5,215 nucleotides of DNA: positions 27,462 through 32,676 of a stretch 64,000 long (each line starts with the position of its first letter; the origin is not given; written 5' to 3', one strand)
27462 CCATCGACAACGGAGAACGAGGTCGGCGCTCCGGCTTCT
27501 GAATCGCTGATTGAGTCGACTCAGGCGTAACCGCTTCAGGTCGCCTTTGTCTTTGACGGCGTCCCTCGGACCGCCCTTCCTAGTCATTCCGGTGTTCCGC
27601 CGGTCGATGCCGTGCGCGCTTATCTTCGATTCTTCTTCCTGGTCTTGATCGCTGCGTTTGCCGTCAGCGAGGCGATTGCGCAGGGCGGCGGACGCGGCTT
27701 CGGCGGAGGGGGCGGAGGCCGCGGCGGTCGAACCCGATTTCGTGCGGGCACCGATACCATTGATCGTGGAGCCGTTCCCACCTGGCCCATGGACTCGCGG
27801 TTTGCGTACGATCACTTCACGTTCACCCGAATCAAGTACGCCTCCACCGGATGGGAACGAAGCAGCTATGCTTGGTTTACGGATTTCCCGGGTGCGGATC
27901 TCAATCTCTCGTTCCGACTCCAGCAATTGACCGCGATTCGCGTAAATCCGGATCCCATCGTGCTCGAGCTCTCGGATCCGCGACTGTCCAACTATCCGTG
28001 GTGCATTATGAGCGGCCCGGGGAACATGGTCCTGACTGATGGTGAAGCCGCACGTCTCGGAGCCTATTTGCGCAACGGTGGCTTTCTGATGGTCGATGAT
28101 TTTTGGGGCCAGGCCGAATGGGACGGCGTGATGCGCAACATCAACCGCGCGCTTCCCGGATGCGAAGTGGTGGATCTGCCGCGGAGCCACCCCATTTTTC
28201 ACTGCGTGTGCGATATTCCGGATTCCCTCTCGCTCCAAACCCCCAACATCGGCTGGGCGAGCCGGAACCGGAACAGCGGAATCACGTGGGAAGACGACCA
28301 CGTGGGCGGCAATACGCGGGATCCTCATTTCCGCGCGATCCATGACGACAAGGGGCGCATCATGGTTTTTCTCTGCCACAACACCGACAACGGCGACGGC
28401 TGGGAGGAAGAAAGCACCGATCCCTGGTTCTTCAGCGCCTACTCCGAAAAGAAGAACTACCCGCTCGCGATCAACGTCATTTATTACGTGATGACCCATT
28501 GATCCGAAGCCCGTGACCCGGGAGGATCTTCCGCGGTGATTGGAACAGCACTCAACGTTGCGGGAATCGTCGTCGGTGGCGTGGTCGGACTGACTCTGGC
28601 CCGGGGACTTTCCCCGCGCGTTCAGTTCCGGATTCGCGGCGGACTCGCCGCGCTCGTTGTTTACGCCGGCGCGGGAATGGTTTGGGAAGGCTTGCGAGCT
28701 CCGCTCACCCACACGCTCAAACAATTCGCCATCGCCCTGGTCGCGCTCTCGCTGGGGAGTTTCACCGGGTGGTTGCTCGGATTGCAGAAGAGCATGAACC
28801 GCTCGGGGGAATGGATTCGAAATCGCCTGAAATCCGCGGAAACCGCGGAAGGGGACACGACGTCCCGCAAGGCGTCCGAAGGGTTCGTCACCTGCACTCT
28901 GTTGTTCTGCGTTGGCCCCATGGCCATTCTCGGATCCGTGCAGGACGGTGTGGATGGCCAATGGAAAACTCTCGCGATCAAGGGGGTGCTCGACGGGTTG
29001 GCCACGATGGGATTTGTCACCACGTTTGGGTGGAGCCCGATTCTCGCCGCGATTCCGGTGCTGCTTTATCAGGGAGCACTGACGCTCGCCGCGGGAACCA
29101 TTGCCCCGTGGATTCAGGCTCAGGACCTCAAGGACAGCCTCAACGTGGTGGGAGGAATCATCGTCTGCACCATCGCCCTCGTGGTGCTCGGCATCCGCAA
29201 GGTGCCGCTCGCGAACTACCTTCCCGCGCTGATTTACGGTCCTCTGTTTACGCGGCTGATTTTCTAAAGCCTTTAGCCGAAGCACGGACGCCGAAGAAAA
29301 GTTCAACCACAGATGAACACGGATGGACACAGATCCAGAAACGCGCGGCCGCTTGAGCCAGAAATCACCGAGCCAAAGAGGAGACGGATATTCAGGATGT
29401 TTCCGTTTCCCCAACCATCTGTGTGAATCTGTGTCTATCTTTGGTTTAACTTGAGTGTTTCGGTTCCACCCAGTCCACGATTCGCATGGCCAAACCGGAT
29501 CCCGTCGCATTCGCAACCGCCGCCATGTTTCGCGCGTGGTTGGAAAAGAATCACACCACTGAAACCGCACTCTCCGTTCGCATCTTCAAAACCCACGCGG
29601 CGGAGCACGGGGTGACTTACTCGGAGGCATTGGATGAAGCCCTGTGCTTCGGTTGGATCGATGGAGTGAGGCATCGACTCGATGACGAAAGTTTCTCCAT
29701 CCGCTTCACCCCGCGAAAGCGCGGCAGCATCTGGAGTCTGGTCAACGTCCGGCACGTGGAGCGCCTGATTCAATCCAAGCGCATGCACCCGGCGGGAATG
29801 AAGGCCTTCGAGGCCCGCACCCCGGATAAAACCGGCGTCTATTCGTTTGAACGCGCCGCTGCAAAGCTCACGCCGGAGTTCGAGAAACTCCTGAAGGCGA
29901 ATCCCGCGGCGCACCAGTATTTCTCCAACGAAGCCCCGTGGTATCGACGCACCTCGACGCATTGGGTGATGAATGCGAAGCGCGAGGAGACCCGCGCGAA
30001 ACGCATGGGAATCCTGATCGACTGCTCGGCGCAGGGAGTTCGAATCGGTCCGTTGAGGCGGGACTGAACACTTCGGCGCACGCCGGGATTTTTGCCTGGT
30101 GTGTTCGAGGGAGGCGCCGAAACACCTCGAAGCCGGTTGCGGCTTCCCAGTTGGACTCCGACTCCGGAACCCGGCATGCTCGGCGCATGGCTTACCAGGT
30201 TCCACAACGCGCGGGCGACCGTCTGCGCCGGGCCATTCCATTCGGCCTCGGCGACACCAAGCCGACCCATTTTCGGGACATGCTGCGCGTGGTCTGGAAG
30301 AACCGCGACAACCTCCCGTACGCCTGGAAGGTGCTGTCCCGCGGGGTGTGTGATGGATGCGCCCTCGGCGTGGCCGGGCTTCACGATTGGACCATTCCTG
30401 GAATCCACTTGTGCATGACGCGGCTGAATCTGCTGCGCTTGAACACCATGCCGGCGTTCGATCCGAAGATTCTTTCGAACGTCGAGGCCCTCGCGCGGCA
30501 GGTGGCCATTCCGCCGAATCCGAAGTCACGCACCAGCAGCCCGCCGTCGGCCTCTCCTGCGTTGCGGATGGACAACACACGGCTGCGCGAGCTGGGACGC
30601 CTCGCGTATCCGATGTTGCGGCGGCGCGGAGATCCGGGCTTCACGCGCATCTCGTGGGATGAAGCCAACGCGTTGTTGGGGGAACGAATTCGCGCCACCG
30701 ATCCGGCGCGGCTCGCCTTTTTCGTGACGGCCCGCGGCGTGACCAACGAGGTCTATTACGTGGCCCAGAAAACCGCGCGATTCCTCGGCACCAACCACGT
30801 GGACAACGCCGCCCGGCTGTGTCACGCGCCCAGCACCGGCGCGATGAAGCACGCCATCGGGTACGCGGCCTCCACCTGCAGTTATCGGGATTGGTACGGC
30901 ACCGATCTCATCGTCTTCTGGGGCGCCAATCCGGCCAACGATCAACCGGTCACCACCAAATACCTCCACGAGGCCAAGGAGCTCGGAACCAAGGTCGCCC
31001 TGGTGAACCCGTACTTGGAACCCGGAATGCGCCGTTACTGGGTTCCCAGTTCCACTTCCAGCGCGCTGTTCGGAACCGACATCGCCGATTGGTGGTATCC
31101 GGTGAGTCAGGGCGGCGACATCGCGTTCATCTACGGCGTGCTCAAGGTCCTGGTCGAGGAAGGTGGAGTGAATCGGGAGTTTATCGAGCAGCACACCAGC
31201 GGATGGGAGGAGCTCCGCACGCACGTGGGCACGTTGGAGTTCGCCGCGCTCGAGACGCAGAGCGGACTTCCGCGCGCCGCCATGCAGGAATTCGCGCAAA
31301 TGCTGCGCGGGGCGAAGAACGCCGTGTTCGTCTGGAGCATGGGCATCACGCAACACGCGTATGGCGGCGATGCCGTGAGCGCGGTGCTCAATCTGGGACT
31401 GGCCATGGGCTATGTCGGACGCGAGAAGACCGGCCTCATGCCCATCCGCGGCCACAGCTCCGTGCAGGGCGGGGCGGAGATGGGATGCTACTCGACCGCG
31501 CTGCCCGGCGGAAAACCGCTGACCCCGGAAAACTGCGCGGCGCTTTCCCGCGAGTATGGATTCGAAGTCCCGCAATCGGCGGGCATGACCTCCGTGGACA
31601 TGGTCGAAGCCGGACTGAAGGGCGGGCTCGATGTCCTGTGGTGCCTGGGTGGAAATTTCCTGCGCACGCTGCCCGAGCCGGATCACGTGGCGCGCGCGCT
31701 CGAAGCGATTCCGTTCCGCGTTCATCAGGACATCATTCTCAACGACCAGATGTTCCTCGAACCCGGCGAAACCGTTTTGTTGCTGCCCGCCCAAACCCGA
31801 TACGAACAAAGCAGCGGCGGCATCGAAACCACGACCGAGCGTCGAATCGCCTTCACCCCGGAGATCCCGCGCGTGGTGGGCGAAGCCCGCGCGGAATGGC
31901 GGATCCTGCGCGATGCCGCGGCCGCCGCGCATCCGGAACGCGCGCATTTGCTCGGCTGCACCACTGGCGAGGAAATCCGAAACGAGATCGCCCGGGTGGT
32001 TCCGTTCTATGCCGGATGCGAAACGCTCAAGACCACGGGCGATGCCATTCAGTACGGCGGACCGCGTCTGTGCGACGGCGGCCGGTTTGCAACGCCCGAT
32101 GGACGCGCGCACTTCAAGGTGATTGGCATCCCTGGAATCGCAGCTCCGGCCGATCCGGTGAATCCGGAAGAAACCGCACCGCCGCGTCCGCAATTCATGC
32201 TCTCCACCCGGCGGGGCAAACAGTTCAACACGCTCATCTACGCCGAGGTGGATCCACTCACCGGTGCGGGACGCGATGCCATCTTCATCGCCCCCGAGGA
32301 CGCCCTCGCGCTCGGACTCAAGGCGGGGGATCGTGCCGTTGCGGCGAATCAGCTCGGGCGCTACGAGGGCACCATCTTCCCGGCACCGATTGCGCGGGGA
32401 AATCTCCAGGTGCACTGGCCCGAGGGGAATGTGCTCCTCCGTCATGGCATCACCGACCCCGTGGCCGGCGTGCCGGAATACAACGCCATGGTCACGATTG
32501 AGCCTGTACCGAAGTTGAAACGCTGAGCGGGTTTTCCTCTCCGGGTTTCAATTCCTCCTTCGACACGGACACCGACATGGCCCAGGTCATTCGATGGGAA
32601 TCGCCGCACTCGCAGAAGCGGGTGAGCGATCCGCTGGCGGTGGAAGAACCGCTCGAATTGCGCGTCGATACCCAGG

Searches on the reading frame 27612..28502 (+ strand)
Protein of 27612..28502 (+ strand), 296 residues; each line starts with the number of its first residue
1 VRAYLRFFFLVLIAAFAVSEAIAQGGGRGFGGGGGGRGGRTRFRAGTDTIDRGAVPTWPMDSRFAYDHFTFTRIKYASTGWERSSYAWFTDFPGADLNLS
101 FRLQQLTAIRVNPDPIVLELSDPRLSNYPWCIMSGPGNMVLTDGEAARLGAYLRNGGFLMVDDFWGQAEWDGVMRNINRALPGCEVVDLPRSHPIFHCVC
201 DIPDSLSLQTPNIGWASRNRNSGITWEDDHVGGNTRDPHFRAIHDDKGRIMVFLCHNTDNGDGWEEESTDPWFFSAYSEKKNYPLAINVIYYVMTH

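Call 37: search_protein_families(library=pfam, proteins=[window:27612-28502:+], max_evalue=0.001)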
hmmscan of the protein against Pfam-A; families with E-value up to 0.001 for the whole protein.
window:27612-28502:+ (296 aa): 1 family
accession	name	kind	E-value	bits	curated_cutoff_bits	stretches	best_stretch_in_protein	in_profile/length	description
PF13709.12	DUF4159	-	1.4e-40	139.4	25.9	1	71-294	2-202/202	Domain of unknown function (DUF4159)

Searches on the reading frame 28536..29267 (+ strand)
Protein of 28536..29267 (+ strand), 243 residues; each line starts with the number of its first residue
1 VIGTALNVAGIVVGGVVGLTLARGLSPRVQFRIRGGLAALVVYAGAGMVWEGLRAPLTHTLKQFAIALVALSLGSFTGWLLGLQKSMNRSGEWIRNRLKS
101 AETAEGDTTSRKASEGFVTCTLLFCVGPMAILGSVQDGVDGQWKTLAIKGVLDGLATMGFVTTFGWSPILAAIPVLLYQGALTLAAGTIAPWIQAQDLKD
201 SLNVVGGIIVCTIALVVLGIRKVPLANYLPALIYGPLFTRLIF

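Call 37: search_protein_families(library=pfam, proteins=[window:28536-29267:+], max_evalue=0.001)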
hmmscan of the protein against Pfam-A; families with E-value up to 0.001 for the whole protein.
window:28536-29267:+ (243 aa): 1 family
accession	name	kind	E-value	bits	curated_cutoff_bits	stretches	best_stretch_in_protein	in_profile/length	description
PF04474.17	DUF554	-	8.5e-55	186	25.1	1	2-238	1-218/220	Protein of unknown function (DUF554)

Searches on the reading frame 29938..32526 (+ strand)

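Call 37: search_protein_families(library=pfam, proteins=[window:29938-32526:+], max_evalue=0.001)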
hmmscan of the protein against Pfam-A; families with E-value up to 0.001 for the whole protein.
window:29938-32526:+ (862 aa): 2 families
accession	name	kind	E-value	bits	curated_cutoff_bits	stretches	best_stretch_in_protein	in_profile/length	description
PF00384.28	Molybdopterin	-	2.5e-35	122.6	24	1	221-659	1-349/353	Molybdopterin oxidoreductase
PF01568.27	Molydop_binding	-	7.4e-07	29.6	26.8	1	755-850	4-108/110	Molydopterin dinucleotide binding domain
